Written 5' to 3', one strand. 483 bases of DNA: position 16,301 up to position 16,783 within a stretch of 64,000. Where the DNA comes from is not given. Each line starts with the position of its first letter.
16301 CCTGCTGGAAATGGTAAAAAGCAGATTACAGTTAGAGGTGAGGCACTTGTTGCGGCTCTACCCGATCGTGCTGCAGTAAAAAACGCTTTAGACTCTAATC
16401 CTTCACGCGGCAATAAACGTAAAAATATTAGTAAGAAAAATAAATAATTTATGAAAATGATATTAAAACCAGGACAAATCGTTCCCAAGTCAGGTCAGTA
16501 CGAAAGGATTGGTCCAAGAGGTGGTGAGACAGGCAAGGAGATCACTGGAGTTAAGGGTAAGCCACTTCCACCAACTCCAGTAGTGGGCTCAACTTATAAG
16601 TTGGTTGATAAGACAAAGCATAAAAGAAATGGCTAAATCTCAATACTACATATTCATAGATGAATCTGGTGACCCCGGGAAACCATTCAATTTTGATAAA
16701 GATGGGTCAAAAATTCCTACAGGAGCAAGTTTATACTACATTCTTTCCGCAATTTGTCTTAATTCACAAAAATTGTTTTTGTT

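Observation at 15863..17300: Tightly coupled three-gene operon (unknown, YjzC-like, DUF3800) next to an R-M system: candidate defence module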

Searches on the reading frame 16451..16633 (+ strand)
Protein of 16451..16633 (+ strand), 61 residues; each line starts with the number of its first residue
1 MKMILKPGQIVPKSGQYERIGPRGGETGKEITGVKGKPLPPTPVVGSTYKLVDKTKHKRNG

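Call 4: search_protein_families(library=pfam, proteins=[window:16451-16633:+], max_evalue=0.1)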
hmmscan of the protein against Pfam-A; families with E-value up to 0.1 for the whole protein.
window:16451-16633:+ (61 aa): 1 family
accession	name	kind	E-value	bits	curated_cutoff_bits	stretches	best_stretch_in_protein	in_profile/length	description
PF14168.11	YjzC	-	0.013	16.3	25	1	6-42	8-46/55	YjzC-like protein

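Call 5: search_protein_families(library=padloc, proteins=[window:16451-16633:+], max_evalue=0.1)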
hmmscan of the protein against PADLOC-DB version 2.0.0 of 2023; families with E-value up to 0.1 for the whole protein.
window:16451-16633:+ (61 aa): 0 families

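Call 6: search_protein_families(library=ncbifam, proteins=[window:16451-16633:+], max_evalue=0.1)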
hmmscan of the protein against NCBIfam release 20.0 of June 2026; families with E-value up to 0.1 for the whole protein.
window:16451-16633:+ (61 aa): 0 families

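Call 8: search_protein_families(library=phrogs, proteins=[window:16451-16633:+], max_evalue=0.1)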
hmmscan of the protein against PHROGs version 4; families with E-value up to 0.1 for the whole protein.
window:16451-16633:+ (61 aa): 1 family
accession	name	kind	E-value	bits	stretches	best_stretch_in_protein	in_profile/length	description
phrog_3202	-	unknown function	2.3e-13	51.1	1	1-58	1-60/61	-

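Call 75: find_homologous_proteins(query=window:16451-16633:+)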
Query window:16451-16633:+ (61 aa): 184 proteins with E <= 0.001 among 184 candidates; the best 120 are listed.
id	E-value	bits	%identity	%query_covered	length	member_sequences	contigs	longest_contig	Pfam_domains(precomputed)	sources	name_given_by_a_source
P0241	3.9e-32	126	100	100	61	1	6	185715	-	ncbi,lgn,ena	ncbi:MAG: hypothetical protein AAB610_00090 [Patescibacteria group bacterium]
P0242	1.2e-27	112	87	100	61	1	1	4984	-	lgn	-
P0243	6.2e-23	97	82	98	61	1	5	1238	-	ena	-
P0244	1.2e-22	97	84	93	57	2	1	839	-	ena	-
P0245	8.6e-22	94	80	97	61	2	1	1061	-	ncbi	-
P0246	1.0e-21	94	82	93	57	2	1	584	-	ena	-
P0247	1.4e-21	93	78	98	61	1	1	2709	-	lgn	-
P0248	1.4e-21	93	81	97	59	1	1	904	-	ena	-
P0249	2.4e-21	92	84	93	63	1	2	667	-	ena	-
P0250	2.8e-21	92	81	93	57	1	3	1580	-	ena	-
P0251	2.8e-21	92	84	90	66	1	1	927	-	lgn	-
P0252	4.5e-21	92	81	93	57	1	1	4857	-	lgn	-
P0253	4.7e-21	92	79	93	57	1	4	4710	-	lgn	-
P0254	5.7e-21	91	82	92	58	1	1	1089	-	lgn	-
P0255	7.2e-21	91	81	93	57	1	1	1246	-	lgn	-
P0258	2.2e-20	89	81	93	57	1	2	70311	-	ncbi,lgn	-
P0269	6.4e-19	85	69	97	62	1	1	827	PF14168.12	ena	-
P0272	1.0e-18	84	70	98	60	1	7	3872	PF14168.12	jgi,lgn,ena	-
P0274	1.4e-18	84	73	97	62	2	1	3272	PF14168.12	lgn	-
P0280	5.1e-18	82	72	98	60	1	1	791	PF14168.12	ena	-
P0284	1.6e-17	80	67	98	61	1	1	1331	PF14168.12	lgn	-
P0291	4.2e-17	79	66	95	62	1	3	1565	PF14168.12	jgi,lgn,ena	-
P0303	1.7e-16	77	70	93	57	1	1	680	PF14168.12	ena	-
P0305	3.6e-16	76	67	93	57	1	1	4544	PF14168.12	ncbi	-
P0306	4.9e-16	76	67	95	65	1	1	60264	PF14168.12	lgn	-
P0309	5.9e-16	76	71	90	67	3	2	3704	PF14168.12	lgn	-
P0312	7.2e-16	75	73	90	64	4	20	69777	-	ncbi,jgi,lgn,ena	ncbi:MAG: hypothetical protein ABSA23_10555 [Anaerolineales bacterium]|jgi:hypothetical protein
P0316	1.1e-15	75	68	93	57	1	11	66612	-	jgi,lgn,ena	-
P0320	1.7e-15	74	69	89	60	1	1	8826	PF14168.12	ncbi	-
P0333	6.4e-15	72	65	93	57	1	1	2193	PF14168.12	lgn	-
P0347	1.9e-14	71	68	87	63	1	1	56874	PF14168.12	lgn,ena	-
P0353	3.4e-14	70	68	90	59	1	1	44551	PF14168.12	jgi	jgi:hypothetical protein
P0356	4.0e-14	70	68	93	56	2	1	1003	PF14168.12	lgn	-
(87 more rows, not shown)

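Call 76: find_encoding_contigs(protein=P0258, flank=3000, max_places=2)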
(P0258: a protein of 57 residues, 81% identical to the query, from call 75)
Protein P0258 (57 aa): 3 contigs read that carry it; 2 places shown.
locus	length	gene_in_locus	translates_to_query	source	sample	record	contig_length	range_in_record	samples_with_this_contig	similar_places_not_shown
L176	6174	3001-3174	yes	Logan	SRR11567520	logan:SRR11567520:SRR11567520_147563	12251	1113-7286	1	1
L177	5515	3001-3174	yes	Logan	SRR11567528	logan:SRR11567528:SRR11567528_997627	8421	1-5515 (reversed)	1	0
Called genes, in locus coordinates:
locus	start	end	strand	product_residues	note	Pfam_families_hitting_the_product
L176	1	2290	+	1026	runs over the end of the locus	PF02384:N6_Mtase, PF20473:MmeI_Mtase (weak), PF07669:Eco57I (weak), PF18135:Type_ISP_C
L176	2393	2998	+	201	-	-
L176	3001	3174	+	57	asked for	-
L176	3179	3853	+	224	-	PF12686:DUF3800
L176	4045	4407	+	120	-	PF01641:SelR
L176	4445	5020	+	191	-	-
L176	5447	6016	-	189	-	-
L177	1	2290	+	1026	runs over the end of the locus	PF02384:N6_Mtase, PF20473:MmeI_Mtase (weak), PF07669:Eco57I (weak), PF18135:Type_ISP_C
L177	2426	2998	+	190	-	-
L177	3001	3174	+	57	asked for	-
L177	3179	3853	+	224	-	PF12686:DUF3800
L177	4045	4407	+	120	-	PF01641:SelR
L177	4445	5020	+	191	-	-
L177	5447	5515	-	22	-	?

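Call 77: find_encoding_contigs(protein=P0316, flank=3000, max_places=4)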
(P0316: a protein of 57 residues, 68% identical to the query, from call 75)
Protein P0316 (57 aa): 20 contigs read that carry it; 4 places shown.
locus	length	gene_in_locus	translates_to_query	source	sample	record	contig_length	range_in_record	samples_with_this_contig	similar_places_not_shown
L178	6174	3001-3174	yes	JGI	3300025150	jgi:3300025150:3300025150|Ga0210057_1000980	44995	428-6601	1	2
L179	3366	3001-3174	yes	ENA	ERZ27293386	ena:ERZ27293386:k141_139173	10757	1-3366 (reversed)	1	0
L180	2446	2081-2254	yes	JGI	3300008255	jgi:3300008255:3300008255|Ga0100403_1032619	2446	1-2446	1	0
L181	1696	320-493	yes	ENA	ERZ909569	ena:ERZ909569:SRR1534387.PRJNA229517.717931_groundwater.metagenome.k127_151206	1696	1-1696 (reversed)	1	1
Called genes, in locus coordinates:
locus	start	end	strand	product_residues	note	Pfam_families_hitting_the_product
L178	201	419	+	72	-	PF13560:HTH_31 (weak), PF12844:HTH_19 (weak), PF01381:HTH_3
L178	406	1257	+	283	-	PF09518:RE_HindIII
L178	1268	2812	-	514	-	PF01726:LexA_DNA_bind, PF00717:Peptidase_S24, PF01555:N6_N4_Mtase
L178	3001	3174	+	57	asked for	-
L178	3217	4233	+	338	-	PF09903:DUF2130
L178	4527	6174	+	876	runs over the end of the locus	PF00133:tRNA-synt_1, PF09334:tRNA-synt_1g, PF13603:tRNA-synt_1_2, PF00133:tRNA-synt_1, PF08264:Anticodon_1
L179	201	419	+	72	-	PF13560:HTH_31 (weak), PF12844:HTH_19 (weak), PF01381:HTH_3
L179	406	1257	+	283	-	PF09518:RE_HindIII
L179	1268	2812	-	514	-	PF01726:LexA_DNA_bind, PF00717:Peptidase_S24, PF01555:N6_N4_Mtase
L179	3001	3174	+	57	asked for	-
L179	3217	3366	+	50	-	?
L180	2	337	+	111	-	?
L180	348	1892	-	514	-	PF01726:LexA_DNA_bind, PF00717:Peptidase_S24, PF01555:N6_N4_Mtase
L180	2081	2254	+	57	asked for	-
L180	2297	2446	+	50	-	?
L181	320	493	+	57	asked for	-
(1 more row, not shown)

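Call 78: find_encoding_contigs(protein=P0312, flank=3000, max_places=4)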
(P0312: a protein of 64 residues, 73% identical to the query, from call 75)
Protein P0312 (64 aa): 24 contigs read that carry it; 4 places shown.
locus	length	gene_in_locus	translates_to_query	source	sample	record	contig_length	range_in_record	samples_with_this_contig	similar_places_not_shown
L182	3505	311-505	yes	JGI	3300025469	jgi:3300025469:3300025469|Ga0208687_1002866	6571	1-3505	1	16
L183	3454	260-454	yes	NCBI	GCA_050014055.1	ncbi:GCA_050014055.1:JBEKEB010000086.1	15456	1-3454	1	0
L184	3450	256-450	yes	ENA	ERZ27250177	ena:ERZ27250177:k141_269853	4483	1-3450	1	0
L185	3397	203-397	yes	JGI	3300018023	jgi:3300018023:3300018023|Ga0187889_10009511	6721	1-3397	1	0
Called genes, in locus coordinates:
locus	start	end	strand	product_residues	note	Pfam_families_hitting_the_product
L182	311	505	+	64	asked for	-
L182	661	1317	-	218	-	PF13707:RloB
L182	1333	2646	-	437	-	PF13175:AAA_15 (weak), PF02463:SMC_N (faint), PF13304:AAA_21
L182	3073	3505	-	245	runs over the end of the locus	PF01061:ABC2_membrane (weak), PF12679:ABC2_membrane_2 (weak), PF12698:ABC2_membrane_3 (weak)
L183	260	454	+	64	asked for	-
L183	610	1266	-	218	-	PF13707:RloB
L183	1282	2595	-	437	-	PF13175:AAA_15 (weak), PF02463:SMC_N (faint), PF13304:AAA_21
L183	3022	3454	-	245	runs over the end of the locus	PF12679:ABC2_membrane_2 (weak), PF12698:ABC2_membrane_3 (weak)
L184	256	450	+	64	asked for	-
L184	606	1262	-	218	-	PF13707:RloB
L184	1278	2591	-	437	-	PF13175:AAA_15 (weak), PF02463:SMC_N (faint), PF13304:AAA_21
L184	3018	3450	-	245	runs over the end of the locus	PF01061:ABC2_membrane (weak), PF12698:ABC2_membrane_3 (weak), PF12679:ABC2_membrane_2 (weak)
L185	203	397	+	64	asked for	-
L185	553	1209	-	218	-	PF13707:RloB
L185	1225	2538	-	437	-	PF13175:AAA_15 (weak), PF02463:SMC_N (faint), PF13304:AAA_21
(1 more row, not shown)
